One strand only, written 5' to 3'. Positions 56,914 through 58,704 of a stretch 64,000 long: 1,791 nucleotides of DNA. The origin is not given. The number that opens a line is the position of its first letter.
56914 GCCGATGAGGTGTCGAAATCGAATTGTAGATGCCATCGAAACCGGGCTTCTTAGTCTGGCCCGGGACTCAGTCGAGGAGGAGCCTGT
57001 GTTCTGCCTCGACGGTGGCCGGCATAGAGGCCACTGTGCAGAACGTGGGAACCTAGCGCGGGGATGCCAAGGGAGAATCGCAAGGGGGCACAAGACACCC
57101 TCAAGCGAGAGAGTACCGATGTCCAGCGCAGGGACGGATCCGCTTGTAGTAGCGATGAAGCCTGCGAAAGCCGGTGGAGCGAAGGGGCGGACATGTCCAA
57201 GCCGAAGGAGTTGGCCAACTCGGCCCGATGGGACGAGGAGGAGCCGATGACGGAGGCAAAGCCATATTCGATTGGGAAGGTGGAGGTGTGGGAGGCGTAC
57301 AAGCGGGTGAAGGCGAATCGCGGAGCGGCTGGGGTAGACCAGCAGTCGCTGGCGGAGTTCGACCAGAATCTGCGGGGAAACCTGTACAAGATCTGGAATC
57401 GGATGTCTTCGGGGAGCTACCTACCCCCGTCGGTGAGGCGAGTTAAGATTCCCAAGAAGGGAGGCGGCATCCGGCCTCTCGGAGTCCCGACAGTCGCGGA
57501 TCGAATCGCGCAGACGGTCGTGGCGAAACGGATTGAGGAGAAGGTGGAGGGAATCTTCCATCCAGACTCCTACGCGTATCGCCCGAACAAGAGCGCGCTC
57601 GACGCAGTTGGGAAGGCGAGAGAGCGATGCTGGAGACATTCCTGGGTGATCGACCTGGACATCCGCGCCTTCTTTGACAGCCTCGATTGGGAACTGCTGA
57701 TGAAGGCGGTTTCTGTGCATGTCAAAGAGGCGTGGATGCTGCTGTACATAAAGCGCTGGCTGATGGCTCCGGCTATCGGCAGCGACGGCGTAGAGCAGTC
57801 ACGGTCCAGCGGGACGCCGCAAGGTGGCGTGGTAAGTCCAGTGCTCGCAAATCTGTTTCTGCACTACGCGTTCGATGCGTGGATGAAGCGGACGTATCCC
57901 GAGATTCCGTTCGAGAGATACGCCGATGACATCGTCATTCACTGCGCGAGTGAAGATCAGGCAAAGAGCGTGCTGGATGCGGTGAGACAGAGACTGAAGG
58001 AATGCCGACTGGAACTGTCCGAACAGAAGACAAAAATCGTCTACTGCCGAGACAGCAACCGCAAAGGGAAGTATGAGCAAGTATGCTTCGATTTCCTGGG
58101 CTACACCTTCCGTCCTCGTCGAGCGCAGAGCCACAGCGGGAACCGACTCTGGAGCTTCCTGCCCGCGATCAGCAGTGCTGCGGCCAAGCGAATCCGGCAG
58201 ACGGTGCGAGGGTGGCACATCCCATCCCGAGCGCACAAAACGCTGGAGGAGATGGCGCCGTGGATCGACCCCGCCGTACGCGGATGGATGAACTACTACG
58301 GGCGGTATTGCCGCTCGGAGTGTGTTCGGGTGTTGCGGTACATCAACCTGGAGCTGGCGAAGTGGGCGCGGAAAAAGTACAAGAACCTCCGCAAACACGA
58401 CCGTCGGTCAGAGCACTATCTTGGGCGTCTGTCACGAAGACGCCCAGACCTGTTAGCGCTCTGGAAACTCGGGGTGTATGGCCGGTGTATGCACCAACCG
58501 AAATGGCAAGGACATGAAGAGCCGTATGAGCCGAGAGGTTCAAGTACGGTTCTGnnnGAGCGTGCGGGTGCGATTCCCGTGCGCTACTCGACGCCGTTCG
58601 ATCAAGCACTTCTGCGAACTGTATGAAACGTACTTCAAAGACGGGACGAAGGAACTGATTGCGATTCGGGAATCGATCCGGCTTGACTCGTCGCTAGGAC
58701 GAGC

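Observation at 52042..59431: Mobile-element graveyard: group II intron wedged between truncated FGE and truncated serine recombinase, plus a duplicated recombinase remnant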

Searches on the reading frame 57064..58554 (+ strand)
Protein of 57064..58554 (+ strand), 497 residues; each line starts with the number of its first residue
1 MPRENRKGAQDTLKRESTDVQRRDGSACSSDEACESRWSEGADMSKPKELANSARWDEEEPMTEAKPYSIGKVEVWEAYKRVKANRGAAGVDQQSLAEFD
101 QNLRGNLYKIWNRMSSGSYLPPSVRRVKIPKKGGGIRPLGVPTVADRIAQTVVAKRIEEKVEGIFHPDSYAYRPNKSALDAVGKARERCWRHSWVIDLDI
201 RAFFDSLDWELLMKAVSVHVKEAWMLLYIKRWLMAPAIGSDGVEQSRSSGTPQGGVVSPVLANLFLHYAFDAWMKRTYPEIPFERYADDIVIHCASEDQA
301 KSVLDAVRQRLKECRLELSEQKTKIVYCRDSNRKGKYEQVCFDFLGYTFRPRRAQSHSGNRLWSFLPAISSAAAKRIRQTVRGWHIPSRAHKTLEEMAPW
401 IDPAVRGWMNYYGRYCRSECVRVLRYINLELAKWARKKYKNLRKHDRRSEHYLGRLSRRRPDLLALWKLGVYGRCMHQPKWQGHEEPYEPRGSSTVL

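Call 8: search_protein_families(library=pfam, proteins=[window:57064-58554:+], max_evalue=0.01)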
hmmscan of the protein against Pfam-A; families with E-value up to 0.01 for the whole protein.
window:57064-58554:+ (497 aa): 2 families
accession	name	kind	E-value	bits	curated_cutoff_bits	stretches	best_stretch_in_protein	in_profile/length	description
PF00078.32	RVT_1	-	1.2e-43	149.7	29.6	1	129-349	1-205/205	Reverse transcriptase (RNA-dependent DNA polymerase)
PF08388.16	GIIM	-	1.1e-15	57.7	23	1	375-448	2-76/80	Group II intron, maturase-specific domain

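Call 15: find_homologous_proteins(query=window:57247-58554:+, max_evalue=1e-30)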
Query window:57247-58554:+ (436 aa): 8000 proteins with E <= 1e-30 among 8000 candidates; the best 120 are listed.
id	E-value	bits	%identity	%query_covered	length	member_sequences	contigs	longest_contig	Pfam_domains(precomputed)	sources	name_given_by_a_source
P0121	1.1e-267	906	94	94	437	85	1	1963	PF00078.33,PF08388.17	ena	-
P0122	1.7e-252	856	90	94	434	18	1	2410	PF00078.33,PF08388.17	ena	-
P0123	4.6e-244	828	85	94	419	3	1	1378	PF00078.33,PF08388.17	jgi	jgi:group II intron reverse transcriptase/maturase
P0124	3.8e-240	815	83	94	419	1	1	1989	PF00078.33,PF08388.17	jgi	jgi:RNA-directed DNA polymerase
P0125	1.8e-238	810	87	94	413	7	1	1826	PF00078.33,PF08388.17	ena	-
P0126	4.7e-238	809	83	94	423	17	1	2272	PF00078.33,PF08388.17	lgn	-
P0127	1.5e-237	807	84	94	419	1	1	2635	PF00078.33,PF08388.17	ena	-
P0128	1.5e-233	794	82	94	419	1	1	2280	PF00078.33,PF08388.17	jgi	jgi:group II intron reverse transcriptase/maturase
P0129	9.5e-233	791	81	94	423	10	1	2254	PF00078.33,PF08388.17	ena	-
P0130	1.1e-230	784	81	94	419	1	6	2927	PF00078.33,PF08388.17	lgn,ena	-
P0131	2.6e-222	757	79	94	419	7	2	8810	PF00078.33,PF08388.17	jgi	jgi:RNA-directed DNA polymerase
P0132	7.8e-222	755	78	94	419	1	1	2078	PF00078.33,PF08388.17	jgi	jgi:group II intron reverse transcriptase/maturase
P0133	2.1e-210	717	82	85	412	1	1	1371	PF00078.33,PF08388.17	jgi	jgi:group II intron reverse transcriptase/maturase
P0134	7.5e-184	630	66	94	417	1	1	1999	PF00078.33,PF08388.17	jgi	-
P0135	2.1e-183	628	65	94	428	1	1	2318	PF00078.33,PF08388.17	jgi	jgi:group II intron reverse transcriptase/maturase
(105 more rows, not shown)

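Call 16: find_encoding_contigs(protein=P0122, flank=3000, max_places=4)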
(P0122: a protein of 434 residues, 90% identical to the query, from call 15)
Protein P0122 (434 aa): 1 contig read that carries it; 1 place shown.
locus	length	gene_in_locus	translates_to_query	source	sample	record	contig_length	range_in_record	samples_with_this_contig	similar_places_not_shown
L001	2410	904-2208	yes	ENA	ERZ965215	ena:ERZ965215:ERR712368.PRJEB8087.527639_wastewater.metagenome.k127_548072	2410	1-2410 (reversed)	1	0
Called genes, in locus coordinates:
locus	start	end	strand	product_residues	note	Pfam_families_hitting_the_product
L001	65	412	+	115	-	PF00239:Resolvase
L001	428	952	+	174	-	-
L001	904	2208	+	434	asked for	PF00078:RVT_1, PF08388:GIIM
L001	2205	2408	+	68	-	?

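Call 17: find_encoding_contigs(protein=P0131, flank=5000, max_places=4)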
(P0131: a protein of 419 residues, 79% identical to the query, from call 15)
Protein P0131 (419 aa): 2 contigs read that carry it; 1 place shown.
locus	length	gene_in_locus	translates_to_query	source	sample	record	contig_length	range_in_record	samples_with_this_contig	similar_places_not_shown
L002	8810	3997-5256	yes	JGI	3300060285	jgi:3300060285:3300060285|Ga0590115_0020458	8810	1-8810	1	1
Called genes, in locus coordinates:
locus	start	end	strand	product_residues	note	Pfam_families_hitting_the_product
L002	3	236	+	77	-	?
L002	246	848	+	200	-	PF01551:Peptidase_M23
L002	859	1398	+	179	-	-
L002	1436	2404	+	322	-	PF01477:PLAT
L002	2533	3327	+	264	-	-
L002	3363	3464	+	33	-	-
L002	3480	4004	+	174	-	-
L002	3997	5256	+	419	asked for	PF00078:RVT_1, PF08388:GIIM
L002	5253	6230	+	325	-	-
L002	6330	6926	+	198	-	-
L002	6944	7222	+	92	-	-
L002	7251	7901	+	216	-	-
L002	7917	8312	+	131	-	-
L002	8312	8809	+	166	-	?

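Call 18: find_encoding_contigs(protein=P0130, flank=3000, max_places=6)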
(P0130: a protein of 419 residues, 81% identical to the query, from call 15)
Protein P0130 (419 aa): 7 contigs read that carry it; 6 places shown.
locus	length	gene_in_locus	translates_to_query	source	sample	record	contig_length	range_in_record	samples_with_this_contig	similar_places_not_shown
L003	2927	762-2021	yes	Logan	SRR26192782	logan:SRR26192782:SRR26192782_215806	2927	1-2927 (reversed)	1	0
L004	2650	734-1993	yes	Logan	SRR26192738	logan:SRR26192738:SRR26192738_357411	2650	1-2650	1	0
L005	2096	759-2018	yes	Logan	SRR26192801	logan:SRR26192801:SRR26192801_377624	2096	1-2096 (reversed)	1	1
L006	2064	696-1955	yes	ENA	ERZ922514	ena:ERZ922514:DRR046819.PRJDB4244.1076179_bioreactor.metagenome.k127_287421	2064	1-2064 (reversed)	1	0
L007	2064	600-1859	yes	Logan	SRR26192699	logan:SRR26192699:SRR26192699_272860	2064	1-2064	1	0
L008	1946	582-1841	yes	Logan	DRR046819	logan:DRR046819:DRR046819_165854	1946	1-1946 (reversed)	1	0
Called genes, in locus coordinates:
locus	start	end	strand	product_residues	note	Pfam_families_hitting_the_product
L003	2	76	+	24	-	?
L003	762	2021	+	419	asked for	PF00078:RVT_1, PF08388:GIIM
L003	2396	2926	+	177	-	?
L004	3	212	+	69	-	?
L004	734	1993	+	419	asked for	PF00078:RVT_1, PF08388:GIIM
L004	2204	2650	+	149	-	?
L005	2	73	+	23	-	?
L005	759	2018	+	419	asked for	PF00078:RVT_1, PF08388:GIIM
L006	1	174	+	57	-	?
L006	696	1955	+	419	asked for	PF00078:RVT_1, PF08388:GIIM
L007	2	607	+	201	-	?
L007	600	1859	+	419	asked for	PF00078:RVT_1, PF08388:GIIM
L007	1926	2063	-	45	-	?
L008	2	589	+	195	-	?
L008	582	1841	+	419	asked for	PF00078:RVT_1, PF08388:GIIM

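Call 59: find_encoding_contigs(protein=P0121, flank=3000, max_places=6)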
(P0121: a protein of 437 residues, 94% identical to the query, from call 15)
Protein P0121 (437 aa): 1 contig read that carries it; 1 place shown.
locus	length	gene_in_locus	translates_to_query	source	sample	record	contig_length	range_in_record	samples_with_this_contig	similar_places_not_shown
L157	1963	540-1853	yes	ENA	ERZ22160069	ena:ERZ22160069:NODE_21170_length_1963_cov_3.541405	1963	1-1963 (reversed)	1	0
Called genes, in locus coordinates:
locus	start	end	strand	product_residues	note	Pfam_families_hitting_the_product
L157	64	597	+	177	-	-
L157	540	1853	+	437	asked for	PF00078:RVT_1, PF08388:GIIM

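Call 64: search_protein_families(library=ncbifam, proteins=[window:57247-58554:+], max_evalue=0.001)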
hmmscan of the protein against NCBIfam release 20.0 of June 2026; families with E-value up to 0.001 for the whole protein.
window:57247-58554:+ (436 aa): 8 families
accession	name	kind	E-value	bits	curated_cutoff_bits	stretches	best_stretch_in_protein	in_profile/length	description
TIGR04416.1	group_II_RT_mat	equivalog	1.1e-122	409.6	300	1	13-378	3-353/353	group II intron reverse transcriptase/maturase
NF041747.1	Drt3a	equivalog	1.3e-21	77.4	200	1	132-317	111-289/412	antiviral reverse transcriptase Drt3a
NF038233.2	retron_St85_RT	exception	7.4e-20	71.4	235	1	63-263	25-211/289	retron St85 family RNA-directed DNA polymerase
NF041746.1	Drt2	equivalog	1.1e-18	67.6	390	1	185-292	219-325/416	antiviral reverse transcriptase Drt2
NF042941.1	Retron_TIR_antiphage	equivalog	2.3e-11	43.2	600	1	65-265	31-216/464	TIR domain-containing anti-phage reverse transcriptase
NF041749.1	Drt4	equivalog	6.5e-08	32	450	1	169-265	174-267/489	antiviral reverse transcriptase Drt4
NF038237.1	retron_Ec67_fus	exception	2e-06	26.6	450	0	191-266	162-249/572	retron Ec67 family RNA-directed DNA polymerase/endonuclease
NF041748.1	Drt3b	equivalog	5.1e-05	22.2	350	1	222-264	272-314/647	antiviral reverse transcriptase Drt3b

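Call 66: search_dna_similar(query=window:57247-58476:+, collection=plasmids, mode=protein, max_rows=25, rows=best)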
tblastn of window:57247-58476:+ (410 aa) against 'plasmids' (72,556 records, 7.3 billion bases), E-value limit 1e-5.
The search stops at 5000 records and this limit was reached: more records match than are counted here, and every count below describes the 5000 best-scoring records only.
Records with a match: at least 5000; places in all: 7658; records where one place covers at least 80% of the query: 4833.
Best place of each record, by identity: 60-80% 5; <60% 4995.
By first word of the organism name: Klebsiella 3636; Escherichia 240; Enterobacter 135; Shigella 133; Sinorhizobium 114; Rhizobium 70; Citrobacter 52; Bradyrhizobium 51; Salmonella 43; Piscirickettsia 38; and 99 more.
By predicted mobility (MOB-suite, as given by PLSDB): conjugative 2785; mobilizable 1155; non-mobilizable 1060.
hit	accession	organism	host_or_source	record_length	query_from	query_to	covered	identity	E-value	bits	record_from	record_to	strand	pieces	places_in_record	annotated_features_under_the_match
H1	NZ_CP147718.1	Bradyrhizobium sp. 2S1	-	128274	1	410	100%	58.6%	2e-166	524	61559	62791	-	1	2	ltrA: group II intron reverse transcriptase/maturase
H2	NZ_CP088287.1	Bradyrhizobium septentrionale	Glycine max cv. AC Glengarry,Cell ...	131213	1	410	100%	58.6%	2e-166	524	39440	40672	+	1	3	ltrA: group II intron reverse transcriptase/maturase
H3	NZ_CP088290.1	Bradyrhizobium septentrionale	Glycine max cv. AC Glengarry,Cell ...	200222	1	410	100%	58.6%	2e-166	524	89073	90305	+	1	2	ltrA: group II intron reverse transcriptase/maturase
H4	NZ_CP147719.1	Bradyrhizobium sp. 2S1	-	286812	1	410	100%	58.6%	2e-166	524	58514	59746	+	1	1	ltrA: group II intron reverse transcriptase/maturase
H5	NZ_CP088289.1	Bradyrhizobium septentrionale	Glycine max cv. AC Glengarry,Cell ...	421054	1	410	100%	58.6%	2e-166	524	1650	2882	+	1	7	ltrA: group II intron reverse transcriptase/maturase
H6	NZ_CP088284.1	Bradyrhizobium septentrionale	Glycine max cv. AC Glengarry,Cell ...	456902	1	410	100%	58.6%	2e-166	524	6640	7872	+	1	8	ltrA: group II intron reverse transcriptase/maturase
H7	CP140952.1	Sinorhizobium meliloti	Medicago lupulina,whole organism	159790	1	408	100%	58.3%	6e-158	499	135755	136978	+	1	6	ltrA: group II intron reverse transcriptase/maturase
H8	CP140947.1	Sinorhizobium meliloti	Medicago lupulina,whole organism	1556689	1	408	100%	58.3%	6e-158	499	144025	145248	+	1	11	ltrA: group II intron reverse transcriptase/maturase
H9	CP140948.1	Sinorhizobium meliloti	Medicago lupulina,whole organism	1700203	1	408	100%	58.3%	6e-158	499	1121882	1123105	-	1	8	ltrA: group II intron reverse transcriptase/maturase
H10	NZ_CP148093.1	Rhizobium sp. T1470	Medicago sativa,cell culture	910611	1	408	100%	58.1%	1e-156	496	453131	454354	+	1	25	ltrA: group II intron reverse transcriptase/maturase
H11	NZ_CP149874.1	Rhizobium sp. T1473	-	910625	1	408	100%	58.1%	1e-156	496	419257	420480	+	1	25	ltrA: group II intron reverse transcriptase/maturase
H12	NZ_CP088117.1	Sinorhizobium meliloti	cell culture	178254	1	408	99%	58.3%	2e-91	501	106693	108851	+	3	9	IS5 family transposase | hypothetical protein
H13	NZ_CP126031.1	Bradyrhizobium elkanii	Glycine max,soybean,root nodule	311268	1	408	100%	57.4%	1e-151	482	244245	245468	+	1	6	ltrA: group II intron reverse transcriptase/maturase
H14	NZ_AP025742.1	Escherichia sp. 10290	Homo sapiens,feces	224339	1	409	100%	56.6%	3e-127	482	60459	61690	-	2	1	none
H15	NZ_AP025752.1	Escherichia sp. HH154_1D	Bos taurus,feces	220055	1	409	100%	56.6%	3e-127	482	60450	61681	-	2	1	none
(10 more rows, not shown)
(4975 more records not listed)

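Call 67: get_annotated_region(hit=H8, flank=1500)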
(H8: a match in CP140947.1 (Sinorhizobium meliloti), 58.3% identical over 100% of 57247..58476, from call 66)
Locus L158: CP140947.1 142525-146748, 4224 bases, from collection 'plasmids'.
description: Sinorhizobium meliloti strain ml59 plasmid pSymA, complete sequence
organism: Sinorhizobium meliloti (NCBI taxid 382)
taxonomy: Bacteria; Pseudomonadota; Alphaproteobacteria; Hyphomicrobiales; Rhizobiaceae; Sinorhizobium; Sinorhizobium meliloti
host: -; source: Medicago lupulina,whole organism; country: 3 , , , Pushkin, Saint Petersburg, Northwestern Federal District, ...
typing (MOB-suite, as given by PLSDB): conjugative; relaxase MOBQ; mating-pair formation MPF_T
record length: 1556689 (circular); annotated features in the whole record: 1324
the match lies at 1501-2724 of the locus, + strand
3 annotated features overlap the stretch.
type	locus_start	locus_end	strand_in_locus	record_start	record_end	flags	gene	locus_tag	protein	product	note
CDS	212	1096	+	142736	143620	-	-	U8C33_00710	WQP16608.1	reverse transcriptase domain-containing protein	-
CDS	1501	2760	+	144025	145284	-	ltrA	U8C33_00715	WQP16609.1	group II intron reverse transcriptase/maturase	-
CDS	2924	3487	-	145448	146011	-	-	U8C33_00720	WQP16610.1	UPF0149 family protein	-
